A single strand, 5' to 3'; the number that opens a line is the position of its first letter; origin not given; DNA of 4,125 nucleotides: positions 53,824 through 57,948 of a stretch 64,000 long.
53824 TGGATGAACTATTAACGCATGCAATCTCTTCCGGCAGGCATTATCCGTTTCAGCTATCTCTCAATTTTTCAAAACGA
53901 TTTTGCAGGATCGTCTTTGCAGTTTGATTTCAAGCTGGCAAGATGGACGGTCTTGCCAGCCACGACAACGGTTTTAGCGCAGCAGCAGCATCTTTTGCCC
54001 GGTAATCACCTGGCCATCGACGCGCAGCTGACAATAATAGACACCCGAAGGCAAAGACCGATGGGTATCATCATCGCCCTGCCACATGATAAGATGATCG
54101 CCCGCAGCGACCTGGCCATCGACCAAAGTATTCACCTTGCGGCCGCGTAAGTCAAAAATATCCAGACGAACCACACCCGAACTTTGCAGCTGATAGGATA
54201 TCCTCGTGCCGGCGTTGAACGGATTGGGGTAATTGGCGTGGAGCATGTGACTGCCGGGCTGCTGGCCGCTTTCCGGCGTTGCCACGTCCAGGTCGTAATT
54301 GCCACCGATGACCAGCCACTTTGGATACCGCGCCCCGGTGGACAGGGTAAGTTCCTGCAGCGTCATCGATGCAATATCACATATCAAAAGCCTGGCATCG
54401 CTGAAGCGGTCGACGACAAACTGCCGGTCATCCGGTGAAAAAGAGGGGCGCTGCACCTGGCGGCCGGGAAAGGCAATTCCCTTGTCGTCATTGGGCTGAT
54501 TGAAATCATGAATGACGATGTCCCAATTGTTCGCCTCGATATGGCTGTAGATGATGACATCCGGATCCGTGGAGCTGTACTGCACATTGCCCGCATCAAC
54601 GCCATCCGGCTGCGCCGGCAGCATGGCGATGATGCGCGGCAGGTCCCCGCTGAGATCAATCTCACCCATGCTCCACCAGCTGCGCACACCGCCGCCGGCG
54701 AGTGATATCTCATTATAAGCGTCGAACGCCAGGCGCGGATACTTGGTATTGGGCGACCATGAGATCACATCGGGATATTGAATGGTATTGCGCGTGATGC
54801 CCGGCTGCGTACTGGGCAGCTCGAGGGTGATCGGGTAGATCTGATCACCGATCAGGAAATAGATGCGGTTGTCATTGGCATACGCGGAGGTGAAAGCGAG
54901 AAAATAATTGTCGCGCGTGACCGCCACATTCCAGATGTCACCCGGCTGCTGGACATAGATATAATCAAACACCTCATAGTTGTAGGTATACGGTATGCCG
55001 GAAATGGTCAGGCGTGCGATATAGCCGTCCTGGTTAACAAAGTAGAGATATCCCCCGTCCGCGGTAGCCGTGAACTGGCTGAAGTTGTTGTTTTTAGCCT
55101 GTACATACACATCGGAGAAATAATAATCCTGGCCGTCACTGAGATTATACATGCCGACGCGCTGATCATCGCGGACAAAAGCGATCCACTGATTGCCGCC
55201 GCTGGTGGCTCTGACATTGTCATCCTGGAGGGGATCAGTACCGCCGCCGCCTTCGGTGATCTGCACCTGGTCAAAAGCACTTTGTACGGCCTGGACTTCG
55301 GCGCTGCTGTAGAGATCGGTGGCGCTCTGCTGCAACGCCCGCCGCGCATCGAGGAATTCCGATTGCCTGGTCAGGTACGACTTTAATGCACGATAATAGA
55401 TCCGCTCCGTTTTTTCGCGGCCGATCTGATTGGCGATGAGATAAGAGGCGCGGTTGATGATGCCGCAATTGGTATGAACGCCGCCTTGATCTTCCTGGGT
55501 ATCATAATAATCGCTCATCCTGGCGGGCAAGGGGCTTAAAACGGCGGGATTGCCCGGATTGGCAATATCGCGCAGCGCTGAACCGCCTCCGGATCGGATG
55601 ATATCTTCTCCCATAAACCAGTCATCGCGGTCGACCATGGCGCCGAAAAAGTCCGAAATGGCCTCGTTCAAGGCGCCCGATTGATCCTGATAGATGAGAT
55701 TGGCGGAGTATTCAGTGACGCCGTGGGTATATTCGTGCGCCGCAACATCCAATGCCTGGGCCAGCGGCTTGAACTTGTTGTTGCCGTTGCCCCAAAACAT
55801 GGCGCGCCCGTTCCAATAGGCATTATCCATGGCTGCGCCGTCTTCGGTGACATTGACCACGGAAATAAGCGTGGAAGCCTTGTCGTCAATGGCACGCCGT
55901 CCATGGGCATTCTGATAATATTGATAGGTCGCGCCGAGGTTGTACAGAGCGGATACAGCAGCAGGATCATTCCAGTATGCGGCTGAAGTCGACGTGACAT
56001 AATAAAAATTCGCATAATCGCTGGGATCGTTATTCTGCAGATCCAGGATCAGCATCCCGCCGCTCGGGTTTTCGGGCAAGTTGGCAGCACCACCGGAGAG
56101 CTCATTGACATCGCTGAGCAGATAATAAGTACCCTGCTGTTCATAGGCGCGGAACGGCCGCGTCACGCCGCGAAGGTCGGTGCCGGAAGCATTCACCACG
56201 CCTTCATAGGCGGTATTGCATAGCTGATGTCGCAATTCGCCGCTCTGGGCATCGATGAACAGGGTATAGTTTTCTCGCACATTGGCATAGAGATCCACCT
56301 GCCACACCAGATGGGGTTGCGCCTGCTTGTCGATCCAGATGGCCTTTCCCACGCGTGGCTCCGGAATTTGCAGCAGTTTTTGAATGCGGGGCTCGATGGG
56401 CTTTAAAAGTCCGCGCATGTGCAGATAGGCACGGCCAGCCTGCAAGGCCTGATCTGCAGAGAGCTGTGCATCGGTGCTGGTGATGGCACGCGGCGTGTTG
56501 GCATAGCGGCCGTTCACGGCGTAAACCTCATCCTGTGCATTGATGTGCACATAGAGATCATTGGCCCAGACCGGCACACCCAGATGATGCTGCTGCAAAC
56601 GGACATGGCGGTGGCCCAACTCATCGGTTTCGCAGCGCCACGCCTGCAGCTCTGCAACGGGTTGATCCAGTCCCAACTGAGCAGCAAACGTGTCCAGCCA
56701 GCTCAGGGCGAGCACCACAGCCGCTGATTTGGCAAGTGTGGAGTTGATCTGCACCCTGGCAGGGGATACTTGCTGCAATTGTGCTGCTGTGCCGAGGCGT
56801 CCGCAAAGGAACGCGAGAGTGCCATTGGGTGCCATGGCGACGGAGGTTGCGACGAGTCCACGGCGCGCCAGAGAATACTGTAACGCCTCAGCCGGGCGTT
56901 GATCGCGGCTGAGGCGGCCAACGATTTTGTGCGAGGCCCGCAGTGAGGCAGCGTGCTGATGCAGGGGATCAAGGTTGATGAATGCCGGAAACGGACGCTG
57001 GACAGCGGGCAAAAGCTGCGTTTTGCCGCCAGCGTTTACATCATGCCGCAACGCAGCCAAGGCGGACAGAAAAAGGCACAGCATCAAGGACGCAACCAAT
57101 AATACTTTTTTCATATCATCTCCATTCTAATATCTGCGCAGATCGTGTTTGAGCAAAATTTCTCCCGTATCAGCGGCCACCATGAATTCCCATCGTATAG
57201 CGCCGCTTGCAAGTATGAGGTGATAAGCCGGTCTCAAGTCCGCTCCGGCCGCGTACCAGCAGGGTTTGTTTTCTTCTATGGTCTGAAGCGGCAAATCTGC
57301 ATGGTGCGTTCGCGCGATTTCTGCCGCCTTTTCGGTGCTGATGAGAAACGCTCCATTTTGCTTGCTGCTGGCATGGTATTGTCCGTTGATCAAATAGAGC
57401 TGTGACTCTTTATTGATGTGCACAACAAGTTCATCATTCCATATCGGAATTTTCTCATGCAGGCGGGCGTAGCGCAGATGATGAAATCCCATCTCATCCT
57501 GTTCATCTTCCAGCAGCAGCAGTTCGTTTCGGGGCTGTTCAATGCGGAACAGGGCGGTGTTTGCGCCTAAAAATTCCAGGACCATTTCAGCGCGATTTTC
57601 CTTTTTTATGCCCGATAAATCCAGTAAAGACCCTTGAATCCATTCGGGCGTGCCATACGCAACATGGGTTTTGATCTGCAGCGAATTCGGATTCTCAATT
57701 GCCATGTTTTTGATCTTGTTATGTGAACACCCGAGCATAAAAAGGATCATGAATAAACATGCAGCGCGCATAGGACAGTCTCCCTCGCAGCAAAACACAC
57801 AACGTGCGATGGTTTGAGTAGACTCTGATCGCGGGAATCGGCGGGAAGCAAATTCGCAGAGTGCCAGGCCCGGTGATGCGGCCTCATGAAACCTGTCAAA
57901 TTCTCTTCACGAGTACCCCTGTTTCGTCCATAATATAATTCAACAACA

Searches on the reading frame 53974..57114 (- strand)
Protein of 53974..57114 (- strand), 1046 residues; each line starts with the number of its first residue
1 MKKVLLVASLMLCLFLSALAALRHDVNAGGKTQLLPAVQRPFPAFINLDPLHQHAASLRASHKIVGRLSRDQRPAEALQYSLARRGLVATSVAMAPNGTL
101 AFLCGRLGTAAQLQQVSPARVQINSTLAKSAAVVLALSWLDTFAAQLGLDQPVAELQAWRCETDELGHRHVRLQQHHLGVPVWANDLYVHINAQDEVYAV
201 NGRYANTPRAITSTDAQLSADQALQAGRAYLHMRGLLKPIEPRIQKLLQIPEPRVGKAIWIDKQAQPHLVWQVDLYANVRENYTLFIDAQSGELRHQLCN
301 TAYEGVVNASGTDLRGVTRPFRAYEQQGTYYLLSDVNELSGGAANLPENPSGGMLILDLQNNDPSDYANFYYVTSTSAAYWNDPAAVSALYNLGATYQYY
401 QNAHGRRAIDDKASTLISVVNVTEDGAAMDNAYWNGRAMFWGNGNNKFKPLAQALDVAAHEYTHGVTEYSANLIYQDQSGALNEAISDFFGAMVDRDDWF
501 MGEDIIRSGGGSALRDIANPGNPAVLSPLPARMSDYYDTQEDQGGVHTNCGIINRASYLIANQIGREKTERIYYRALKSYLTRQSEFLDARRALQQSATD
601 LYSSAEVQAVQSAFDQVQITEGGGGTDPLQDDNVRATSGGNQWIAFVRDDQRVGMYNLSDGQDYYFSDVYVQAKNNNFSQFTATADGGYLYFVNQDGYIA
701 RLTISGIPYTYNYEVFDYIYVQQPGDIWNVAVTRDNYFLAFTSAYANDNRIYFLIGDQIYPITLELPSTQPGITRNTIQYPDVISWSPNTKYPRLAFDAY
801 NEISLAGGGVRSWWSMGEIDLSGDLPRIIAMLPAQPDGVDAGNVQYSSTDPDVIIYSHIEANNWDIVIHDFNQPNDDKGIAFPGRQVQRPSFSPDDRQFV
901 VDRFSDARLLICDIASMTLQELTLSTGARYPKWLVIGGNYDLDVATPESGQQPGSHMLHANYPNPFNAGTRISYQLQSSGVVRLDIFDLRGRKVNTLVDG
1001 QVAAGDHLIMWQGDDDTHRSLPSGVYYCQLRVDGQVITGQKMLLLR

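Call 61: search_protein_families(library=pfam, proteins=[window:53974-57114:-], max_evalue=0.01)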
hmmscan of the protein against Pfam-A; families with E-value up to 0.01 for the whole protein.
window:53974-57114:- (1046 aa): 6 families
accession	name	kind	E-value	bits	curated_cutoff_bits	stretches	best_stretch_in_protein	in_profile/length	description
PF02868.21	Peptidase_M4_C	-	3.1e-44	151.2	24.4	1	471-619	1-165/165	Thermolysin metallopeptidase, alpha-helical domain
PF01447.24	Peptidase_M4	-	6.5e-31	108.2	22.4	1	310-468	3-145/145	Thermolysin metallopeptidase, catalytic domain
PF07504.19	FTP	-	5.9e-11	42.5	21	1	162-204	9-51/51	Fungalysin/Thermolysin Propeptide Motif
PF13860.13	FlgD_ig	-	7.4e-06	26.3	27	1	971-1030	11-73/79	FlgD Ig-like domain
PF18962.6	Por_Secre_tail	-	0.00058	20.5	27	1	962-1042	2-73/75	Secretion system C-terminal sorting domain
PF03413.25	PepSY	-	0.0013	19.4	24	1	218-294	2-56/60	Peptidase propeptide and YPEB domain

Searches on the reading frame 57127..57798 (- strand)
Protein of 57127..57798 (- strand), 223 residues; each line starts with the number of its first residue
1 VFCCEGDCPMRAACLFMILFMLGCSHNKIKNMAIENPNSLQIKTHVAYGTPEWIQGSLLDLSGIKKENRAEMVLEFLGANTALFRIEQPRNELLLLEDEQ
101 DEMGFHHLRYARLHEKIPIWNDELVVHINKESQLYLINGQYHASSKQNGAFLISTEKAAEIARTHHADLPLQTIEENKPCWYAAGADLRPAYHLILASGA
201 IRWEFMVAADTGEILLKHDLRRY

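Call 60: search_protein_families(library=pfam, proteins=[window:57127-57798:-])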
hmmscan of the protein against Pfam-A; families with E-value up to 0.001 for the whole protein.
window:57127-57798:- (223 aa): 1 family
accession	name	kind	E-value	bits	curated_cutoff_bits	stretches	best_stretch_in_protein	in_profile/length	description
PF07504.19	FTP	-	2.8e-12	46.7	21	1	92-141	2-51/51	Fungalysin/Thermolysin Propeptide Motif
